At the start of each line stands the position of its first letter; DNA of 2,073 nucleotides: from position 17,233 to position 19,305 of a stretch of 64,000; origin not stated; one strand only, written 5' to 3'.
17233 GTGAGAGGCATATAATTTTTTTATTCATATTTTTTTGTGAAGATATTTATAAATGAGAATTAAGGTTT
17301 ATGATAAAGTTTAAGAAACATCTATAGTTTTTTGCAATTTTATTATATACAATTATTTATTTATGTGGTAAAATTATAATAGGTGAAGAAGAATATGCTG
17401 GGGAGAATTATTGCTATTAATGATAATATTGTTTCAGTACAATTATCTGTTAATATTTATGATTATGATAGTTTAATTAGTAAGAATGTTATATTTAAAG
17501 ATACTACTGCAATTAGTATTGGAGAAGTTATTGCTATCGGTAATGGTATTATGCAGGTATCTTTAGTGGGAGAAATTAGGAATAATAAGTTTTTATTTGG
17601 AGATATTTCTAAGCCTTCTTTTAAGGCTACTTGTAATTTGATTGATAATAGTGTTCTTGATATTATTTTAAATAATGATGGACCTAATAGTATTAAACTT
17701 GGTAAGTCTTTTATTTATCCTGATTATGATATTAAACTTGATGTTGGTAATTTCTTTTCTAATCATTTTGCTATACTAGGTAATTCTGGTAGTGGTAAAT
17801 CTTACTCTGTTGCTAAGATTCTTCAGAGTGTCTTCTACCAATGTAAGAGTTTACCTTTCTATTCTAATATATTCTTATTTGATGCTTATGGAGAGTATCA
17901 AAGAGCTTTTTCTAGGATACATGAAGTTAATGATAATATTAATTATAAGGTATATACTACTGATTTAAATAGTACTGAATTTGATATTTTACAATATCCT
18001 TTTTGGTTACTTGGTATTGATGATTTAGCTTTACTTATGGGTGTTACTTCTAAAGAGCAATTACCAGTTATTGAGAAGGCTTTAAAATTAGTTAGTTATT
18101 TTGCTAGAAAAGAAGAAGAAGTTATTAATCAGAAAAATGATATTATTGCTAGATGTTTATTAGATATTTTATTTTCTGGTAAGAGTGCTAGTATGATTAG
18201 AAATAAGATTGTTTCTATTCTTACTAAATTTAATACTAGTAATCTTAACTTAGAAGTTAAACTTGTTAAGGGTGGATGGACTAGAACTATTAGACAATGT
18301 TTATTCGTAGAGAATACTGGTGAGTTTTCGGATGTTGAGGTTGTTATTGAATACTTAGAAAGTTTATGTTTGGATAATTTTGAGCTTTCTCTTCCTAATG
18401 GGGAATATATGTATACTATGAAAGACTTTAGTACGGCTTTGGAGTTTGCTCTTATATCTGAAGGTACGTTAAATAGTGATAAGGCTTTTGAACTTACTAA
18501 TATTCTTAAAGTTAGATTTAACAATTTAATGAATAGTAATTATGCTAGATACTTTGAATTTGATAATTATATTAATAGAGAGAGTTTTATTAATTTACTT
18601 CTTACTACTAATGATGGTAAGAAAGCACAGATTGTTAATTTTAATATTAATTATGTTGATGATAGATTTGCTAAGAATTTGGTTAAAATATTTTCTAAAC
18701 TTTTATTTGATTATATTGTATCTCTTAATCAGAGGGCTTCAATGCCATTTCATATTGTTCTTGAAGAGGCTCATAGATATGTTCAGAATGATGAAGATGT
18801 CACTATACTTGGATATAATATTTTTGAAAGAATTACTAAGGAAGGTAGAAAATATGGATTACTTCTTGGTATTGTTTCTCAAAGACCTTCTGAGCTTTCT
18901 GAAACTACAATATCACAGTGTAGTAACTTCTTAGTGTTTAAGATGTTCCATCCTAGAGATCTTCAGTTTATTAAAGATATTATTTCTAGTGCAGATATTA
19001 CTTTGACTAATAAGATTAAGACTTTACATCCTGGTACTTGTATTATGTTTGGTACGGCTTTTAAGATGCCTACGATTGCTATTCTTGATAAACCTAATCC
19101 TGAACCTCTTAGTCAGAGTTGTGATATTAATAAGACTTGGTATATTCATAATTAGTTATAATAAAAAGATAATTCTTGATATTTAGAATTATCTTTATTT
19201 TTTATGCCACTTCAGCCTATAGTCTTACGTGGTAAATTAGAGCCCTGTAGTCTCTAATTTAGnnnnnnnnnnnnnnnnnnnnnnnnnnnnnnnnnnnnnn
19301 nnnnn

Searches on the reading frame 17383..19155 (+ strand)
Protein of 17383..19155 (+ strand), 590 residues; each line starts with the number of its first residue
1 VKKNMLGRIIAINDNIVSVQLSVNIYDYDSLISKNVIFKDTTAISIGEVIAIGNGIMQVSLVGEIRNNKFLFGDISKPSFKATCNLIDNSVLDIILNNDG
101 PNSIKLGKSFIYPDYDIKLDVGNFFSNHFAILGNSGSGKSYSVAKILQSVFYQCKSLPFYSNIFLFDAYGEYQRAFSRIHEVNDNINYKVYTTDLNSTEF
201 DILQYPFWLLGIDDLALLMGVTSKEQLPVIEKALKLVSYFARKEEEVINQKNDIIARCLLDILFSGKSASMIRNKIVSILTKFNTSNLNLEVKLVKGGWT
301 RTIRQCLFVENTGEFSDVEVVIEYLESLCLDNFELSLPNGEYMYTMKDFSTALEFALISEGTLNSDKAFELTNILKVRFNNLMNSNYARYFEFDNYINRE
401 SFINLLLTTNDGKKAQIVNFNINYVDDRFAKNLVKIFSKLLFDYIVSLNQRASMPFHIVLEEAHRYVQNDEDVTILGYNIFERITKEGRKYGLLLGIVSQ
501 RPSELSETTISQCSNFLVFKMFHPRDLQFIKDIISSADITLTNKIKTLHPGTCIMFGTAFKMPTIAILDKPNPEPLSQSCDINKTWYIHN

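Call 3: search_protein_families(library=pfam, proteins=[window:17383-19155:+], max_evalue=0.1)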
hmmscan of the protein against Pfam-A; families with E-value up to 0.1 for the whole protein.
window:17383-19155:+ (590 aa): 2 families
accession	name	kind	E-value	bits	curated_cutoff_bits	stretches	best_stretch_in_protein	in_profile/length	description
PF01935.23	DUF87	-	6.1e-20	72.7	23.2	1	105-274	2-160/220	Helicase HerA, central domain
PF01580.24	FtsK_SpoIIIE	-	0.0019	18.1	24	1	99-152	15-65/221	FtsK/SpoIIIE family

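Call 4: search_protein_families(library=padloc, proteins=[window:17383-19155:+], max_evalue=0.1)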
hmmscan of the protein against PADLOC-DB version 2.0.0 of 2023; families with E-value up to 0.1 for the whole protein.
window:17383-19155:+ (590 aa): 15 families
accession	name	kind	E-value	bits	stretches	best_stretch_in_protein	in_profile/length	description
PDLC04102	HerA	-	1.4e-107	358.7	1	57-588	90-639/654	-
PDLC04105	HerA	-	6.6e-71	237.6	1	47-587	76-554/576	-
PDLC04106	HerA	-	2.1e-55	186.5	2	407-587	463-647/667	-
PDLC02185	HerA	-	1.7e-52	177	2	433-587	428-580/585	-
PDLC04100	HerA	-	1.1e-49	167.6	2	448-587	433-573/580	-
PDLC04097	HerA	-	9.9e-48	161.2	1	54-586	88-611/618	-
PDLC04098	HerA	-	2.2e-47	160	2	345-586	417-666/686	-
PDLC02188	HerA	-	6.2e-41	138.9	2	378-586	338-560/578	-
PDLC04103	HerA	-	2.6e-39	133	2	366-586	352-574/579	-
PDLC04104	HerA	-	7.6e-34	115.1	2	381-587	150-355/379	-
PDLC04101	HerA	-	2e-17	61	1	54-236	85-269/400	-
PDLC04107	HerA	-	9.9e-14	49.1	1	66-220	104-258/306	-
PDLC04140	mad8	-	1.1e-12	46.2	1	127-559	28-290/314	mads_8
PDLC04099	HerA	-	3.4e-10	37.6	1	55-173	87-211/214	-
PDLC01055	HerA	-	5.6e-08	30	2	457-520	418-482/532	Type III coevolved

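Call 5: search_protein_families(library=ncbifam, proteins=[window:17383-19155:+], max_evalue=0.1)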
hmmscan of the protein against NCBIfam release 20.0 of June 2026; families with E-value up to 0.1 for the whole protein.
window:17383-19155:+ (590 aa): 7 families
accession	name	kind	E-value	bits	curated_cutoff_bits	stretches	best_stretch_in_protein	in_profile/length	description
NF042943.1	HerA_antiphage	equivalog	9.4e-49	166.4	800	2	434-586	417-566/566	anti-phage-associated helicase HerA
NF042944.1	HerA_antiphage_2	equivalog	8.3e-44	150.3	850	2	399-586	361-560/576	anti-phage-associated helicase HerA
NF040937.1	HerA_Thermprot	equivalog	8.2e-28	97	800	2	451-586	346-479/487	DNA double-strand break repair helicase HerA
NF040819.1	helicase_HerA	equivalog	4.5e-27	94.8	970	2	447-565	395-511/561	DNA double-strand break repair helicase HerA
NF053655.1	CedD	equivalog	4.7e-14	51.9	600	2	434-565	397-522/527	DNA-translocating ATPase CedD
NF033849.1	ser_rich_anae_1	subfamily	2.2e-10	38.6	650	1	438-530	997-1099/1163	serine-rich protein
NF041214.1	plasmid_TraB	equivalog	0.015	13.8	800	0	450-527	341-415/639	plasmid transfer protein TraB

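Call 13: find_homologous_proteins(query=window:17383-19155:+)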
Query window:17383-19155:+ (590 aa): 8000 proteins with E <= 0.001 among 8000 candidates; the best 120 are listed.
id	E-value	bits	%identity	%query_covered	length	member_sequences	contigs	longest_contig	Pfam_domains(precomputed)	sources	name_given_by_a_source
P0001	0.0e+0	1294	99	99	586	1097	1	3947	PF01935.24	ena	-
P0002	0.0e+0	1182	89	99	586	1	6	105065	PF01935.24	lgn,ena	-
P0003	0.0e+0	1181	88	99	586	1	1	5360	PF01935.24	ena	-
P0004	0.0e+0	1180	88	99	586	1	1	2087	PF01935.24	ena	-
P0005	0.0e+0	1179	89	99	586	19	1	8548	PF01935.24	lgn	-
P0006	0.0e+0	1177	88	99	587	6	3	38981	PF01935.24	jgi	-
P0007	0.0e+0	1175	88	99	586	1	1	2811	PF01935.24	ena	-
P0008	0.0e+0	1175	88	99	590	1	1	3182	PF01935.24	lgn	-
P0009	0.0e+0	1173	87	100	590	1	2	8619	PF01935.24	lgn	-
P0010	0.0e+0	1172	87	100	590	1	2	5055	PF01935.24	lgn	-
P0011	0.0e+0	1171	88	99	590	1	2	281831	PF01935.24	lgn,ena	-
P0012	0.0e+0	1170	87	99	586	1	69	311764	PF01935.24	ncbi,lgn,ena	-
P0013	0.0e+0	1169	87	99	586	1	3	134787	PF01935.24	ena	-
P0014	0.0e+0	1168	88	99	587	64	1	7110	PF01935.24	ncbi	ncbi:MAG: ATP-binding protein [Bacilli bacterium]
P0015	0.0e+0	1168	87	100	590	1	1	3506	PF01935.24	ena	-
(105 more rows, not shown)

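Call 21: search_solved_structures(query=window:17383-19155:+, max_evalue=0.001)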
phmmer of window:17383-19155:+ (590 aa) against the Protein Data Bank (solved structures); distinct sequences matched with E-value up to 0.001: 9.
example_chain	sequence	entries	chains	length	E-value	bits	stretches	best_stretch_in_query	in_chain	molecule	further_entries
9c1m_M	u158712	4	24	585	6.7e-45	156.9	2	434-586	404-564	ATP-binding protein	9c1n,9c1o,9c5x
8ziq_M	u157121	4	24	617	1.7e-36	129.1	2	433-586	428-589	HerA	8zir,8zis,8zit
8j4u_M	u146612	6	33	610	1.1e-31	113.3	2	430-586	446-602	Nucleoside triphosphate hydrolase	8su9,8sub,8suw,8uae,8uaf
8xau_A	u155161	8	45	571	1.2e-31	113.1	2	448-577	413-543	ATP-binding protein | HerA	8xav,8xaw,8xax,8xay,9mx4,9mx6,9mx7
8wiv_A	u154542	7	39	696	3.4e-30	108.4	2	392-586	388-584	Helicase HerA central domain-containing protein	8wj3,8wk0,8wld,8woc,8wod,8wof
4d2i_A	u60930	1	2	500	1e-24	90.2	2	358-581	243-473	HERA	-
8yho_A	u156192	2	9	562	3.5e-20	75.3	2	399-564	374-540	DUF87 domain-containing protein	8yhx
9x1l_A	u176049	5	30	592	1.1e-19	73.7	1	453-566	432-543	DNA helicase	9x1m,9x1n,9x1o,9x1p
8wet_A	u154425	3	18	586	3.2e-08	35.8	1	438-531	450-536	TdpA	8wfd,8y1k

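Call 30: find_encoding_contigs(protein=P0012, flank=7000, max_places=8)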
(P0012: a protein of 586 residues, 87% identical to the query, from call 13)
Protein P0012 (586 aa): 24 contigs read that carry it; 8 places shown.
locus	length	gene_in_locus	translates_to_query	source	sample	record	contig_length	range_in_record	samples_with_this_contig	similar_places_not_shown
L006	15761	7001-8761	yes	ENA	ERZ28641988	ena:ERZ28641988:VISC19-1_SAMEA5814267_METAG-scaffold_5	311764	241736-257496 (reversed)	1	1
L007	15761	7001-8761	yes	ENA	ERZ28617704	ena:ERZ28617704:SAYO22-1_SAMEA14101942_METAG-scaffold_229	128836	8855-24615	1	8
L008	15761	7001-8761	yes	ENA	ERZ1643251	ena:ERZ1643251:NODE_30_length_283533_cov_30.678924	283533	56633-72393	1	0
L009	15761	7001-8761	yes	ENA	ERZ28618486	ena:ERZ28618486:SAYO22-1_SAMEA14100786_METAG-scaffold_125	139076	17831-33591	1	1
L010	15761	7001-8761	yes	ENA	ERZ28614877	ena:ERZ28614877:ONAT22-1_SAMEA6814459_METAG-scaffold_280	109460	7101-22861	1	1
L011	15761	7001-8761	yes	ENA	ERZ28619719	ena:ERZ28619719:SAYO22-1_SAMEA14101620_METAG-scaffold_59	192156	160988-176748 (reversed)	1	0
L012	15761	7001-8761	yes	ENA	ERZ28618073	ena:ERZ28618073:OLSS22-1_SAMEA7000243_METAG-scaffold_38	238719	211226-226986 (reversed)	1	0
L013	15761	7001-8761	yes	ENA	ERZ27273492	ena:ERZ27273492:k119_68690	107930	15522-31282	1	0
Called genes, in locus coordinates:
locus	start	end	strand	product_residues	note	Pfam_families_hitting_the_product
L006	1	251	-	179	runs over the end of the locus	PF01467:CTP_transf_like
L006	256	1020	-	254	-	PF02540:NAD_synthase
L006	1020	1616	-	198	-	PF00293:NUDIX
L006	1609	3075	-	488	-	PF17767:NAPRTase_N, PF04095:NAPRTase, PF17956:NAPRTase_C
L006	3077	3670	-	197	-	PF00857:Isochorismatase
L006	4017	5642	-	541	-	PF02463:SMC_N (weak), PF03193:RsgA_GTPase (faint), PF13175:AAA_15 (faint), PF13555:AAA_29 (faint), PF00004:AAA (faint), PF00005:ABC_tran, PF12848:ABC_tran_Xtn, PF00005:ABC_tran, +5 more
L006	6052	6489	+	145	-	-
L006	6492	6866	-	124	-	-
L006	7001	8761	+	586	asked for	PF01935:DUF87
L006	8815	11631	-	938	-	PF00005:ABC_tran (faint), PF02463:SMC_N (faint), PF03193:RsgA_GTPase (faint), PF13173:AAA_14 (faint), PF13191:AAA_16 (faint), PF13304:AAA_21 (faint), PF17760:UvrA_inter, PF17755:UvrA_DNA-bind, +4 more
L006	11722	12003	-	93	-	-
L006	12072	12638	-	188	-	PF08281:Sigma70_r4_2 (weak)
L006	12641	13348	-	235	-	PF08032:SpoU_sub_bind, PF00588:SpoU_methylase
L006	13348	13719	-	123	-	PF00636:Ribonuclease_3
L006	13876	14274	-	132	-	-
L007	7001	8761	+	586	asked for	PF01935:DUF87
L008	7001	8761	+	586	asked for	PF01935:DUF87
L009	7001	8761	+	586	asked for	PF01935:DUF87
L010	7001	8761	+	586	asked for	PF01935:DUF87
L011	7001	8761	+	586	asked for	PF01935:DUF87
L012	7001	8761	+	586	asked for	PF01935:DUF87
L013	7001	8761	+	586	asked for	PF01935:DUF87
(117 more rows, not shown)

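Call 34: search_protein_representatives(protein=window:17395-19155:+)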
Query: 586 residues. Proteins with E-value up to 0.001 (for the whole library): 4375; up to 1e-10: 1717; up to 1e-30: 187. The best 150 are listed.
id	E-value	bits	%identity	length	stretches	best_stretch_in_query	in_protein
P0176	6.0e-183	625.8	49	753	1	2-584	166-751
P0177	9.0e-182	621.9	48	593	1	1-584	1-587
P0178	5.1e-167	573.2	45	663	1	1-586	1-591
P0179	4.7e-155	533.7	44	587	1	1-583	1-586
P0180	8.1e-143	493.4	41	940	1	3-582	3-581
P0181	1.6e-141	489.1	42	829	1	23-582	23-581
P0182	9.0e-129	447.0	50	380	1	207-585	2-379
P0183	7.3e-116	404.4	38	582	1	1-583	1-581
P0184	3.6e-113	395.5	36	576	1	2-582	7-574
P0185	1.1e-110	387.3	35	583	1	1-583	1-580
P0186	4.0e-102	359.0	36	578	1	27-586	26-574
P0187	1.1e-101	357.5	35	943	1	5-586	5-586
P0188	1.8e-101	356.9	42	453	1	180-584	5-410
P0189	5.9e-100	351.9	48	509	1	185-528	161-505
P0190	6.3e-99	348.5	41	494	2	2-381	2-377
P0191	6.1e-97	341.9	35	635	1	48-583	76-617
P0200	2.0e-70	254.4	34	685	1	98-584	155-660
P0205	5.9e-64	233.0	30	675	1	97-586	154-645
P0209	5.6e-61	223.2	31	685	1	94-583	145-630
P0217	3.2e-56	207.5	31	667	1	99-585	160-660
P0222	2.2e-52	194.8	31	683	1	95-584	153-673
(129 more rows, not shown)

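Call 35: search_protein_families(library=pfam, proteins=[P0176, P0178, P0180, P0181, P0187, P0177, P0179, P0183], max_evalue=0.01)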
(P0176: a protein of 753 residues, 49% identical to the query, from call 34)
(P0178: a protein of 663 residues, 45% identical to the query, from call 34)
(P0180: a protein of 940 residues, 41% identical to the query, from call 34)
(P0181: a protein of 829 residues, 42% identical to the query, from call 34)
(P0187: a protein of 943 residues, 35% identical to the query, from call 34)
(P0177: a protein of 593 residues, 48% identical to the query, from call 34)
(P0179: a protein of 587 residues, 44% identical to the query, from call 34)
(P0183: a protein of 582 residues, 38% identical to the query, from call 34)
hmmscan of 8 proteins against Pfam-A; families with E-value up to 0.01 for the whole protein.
P0176 (753 aa): 3 families
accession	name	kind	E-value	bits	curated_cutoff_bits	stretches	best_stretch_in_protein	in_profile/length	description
PF01935.23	DUF87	-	6e-21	76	23.2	1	268-439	2-158/220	Helicase HerA, central domain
PF01580.24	FtsK_SpoIIIE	-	5.1e-05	23.3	24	1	290-332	40-80/221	FtsK/SpoIIIE family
PF10412.15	TrwB_AAD_bind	-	0.0039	16.6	20.5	0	289-343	15-63/387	Type IV secretion-system coupling protein DNA-binding domain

P0178 (663 aa): 2 families
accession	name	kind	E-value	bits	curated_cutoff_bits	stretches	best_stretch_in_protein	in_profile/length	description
PF01935.23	DUF87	-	8.8e-21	75.4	23.2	1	111-236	9-123/220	Helicase HerA, central domain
PF01580.24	FtsK_SpoIIIE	-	5.7e-05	23.1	24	0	470-504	186-220/221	FtsK/SpoIIIE family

P0180 (940 aa): 2 families
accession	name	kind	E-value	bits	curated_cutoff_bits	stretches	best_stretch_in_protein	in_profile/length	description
PF01935.23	DUF87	-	4.4e-20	73.2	23.2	1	109-252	10-142/220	Helicase HerA, central domain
PF01580.24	FtsK_SpoIIIE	-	0.0084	16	24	0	113-174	31-89/221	FtsK/SpoIIIE family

P0181 (829 aa): 3 families
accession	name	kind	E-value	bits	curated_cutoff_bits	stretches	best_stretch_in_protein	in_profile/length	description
PF01935.23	DUF87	-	1e-20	75.3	23.2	1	108-248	9-138/220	Helicase HerA, central domain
PF10412.15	TrwB_AAD_bind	-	0.002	17.5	20.5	1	122-174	15-61/387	Type IV secretion-system coupling protein DNA-binding domain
PF01580.24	FtsK_SpoIIIE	-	0.0074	16.2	24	0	111-148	29-65/221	FtsK/SpoIIIE family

P0187 (943 aa): 1 family
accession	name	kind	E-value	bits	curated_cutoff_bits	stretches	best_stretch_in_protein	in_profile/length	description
PF01935.23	DUF87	-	6.7e-16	59.5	23.2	1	104-423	5-205/220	Helicase HerA, central domain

P0177 (593 aa): 3 families
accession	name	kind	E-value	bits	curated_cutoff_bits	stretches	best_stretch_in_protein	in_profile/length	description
PF01935.23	DUF87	-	2.2e-24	87.3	23.2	1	111-277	9-164/220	Helicase HerA, central domain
PF01580.24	FtsK_SpoIIIE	-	1.7e-05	24.8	24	1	126-150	40-64/221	FtsK/SpoIIIE family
PF10412.15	TrwB_AAD_bind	-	6.3e-05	22.5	20.5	1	125-177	15-61/387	Type IV secretion-system coupling protein DNA-binding domain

P0179 (587 aa): 3 families
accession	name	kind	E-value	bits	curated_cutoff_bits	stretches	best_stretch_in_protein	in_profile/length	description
PF01935.23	DUF87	-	2.2e-16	61.1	23.2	1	119-288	18-172/220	Helicase HerA, central domain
PF01580.24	FtsK_SpoIIIE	-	0.0001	22.3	24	1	119-153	35-68/221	FtsK/SpoIIIE family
PF12846.13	AAA_10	-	0.0062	16.1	27.5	0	124-151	21-48/362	AAA-like domain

P0183 (582 aa): 1 family
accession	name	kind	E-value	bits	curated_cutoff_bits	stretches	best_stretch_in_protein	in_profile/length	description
PF01935.23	DUF87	-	7.4e-14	52.8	23.2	1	107-262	7-145/220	Helicase HerA, central domain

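Call 42: find_related_loci(query=A2, collection=genome_contigs, flank=10000)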
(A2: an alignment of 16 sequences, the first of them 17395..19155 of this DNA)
Query A2 (586 aa) in genome_contigs; peptide patterns used: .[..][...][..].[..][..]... (x = any residue, [..] = any of these).
599 stretches matched a pattern (row limit reached: there are more); 569 encode a relative of the query (tblastn E <= 1e-3); the best 80 are kept; 80 distinct loci.
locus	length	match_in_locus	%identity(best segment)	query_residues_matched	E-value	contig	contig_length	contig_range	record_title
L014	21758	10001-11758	85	1-586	0e+0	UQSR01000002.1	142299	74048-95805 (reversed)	uncultured Tenericutes bacterium isolate UMGS610 genome assembly, contig: NODE_26_length_142299_cov_10.082478, whole gen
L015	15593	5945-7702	85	1-586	0e+0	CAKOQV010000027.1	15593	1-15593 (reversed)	MAG: uncultured Bacilli bacterium isolate REFINED_METABAT215_TOP10_CONTIGS_1500_ASSEMBLY_K77_MERGED__Nepal_MoBio_Fiber-H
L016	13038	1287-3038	83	1-584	0e+0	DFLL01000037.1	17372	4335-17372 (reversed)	MAG TPA_asm: Bacillales bacterium UBA3620 UBA3620_contig_1220, whole genome shotgun sequence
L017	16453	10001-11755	64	1-584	0e+0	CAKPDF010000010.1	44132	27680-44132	MAG: uncultured Bacilli bacterium isolate REFINED_METABAT215_TOP10_CONTIGS_1500_ASSEMBLY_K77_MERGED__Hadza_MoBio_hadza-E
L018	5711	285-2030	64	1-585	0e+0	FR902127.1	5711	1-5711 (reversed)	Clostridium sp. CAG:914 genomic scaffold, scf20, whole genome shotgun sequence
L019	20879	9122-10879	61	1-584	0e+0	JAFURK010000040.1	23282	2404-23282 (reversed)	MAG: Bacilli bacterium isolate RGIG4757 Roe_deer_Rectum.Co__c1834340, whole genome shotgun sequence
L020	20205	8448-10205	61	1-584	0e+0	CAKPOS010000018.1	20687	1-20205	MAG: uncultured Bacilli bacterium isolate REFINED_METABAT215_TOP10_CONTIGS_1500_ASSEMBLY_K77_MERGED__Hadza_MoBio_C-REDO_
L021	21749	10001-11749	60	1-585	0e+0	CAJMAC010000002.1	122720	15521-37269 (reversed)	MAG TPA_asm: uncultured Clostridiales bacterium isolate ERR321465-bin.27 genome assembly, contig: NODE_31_length_122720_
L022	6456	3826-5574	60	1-585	0e+0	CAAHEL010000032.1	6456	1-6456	MAG TPA_asm: Bacilli bacterium, isolate HGM10818, WGS project CAAHEL010000000 data, contig: SRS820625_62_k75_159203, who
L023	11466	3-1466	62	98-585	0e+0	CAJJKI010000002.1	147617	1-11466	MAG TPA_asm: uncultured Clostridiales bacterium isolate ERR1600683-bin.50 genome assembly, contig: NODE_98_length_147617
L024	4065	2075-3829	51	1-583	0e+0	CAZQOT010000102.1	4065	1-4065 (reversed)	MAG TPA_asm: uncultured Muribaculaceae bacterium isolate SRP192927_co2_36 genome assembly, contig: NODE_54779_length_406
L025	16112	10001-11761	51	1-584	0e+0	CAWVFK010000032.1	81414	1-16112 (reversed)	MAG: Candidatus Coprosoma sp. isolate metabat2_XCR1_HET_6734_bwa.88 MAG genome assembly, contig: k87_383527, whole genom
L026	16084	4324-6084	51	1-584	0e+0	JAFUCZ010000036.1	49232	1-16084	MAG: Bacilli bacterium isolate RGIG4382 Roe_deer_Jejunum.Co__c457058, whole genome shotgun sequence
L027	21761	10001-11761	51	1-584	0e+0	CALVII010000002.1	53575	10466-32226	MAG: uncultured Bacilli bacterium isolate BRZ_PP__bin46 genome assembly, contig: BRZ_PP__NODE_838_length_53575_cov_9.553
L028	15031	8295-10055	50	1-584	0e+0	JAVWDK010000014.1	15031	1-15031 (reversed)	MAG: Bacilli bacterium isolate CGS10Y4-bin82 NODE_3406_length_15031_cov_6.447583, whole genome shotgun sequence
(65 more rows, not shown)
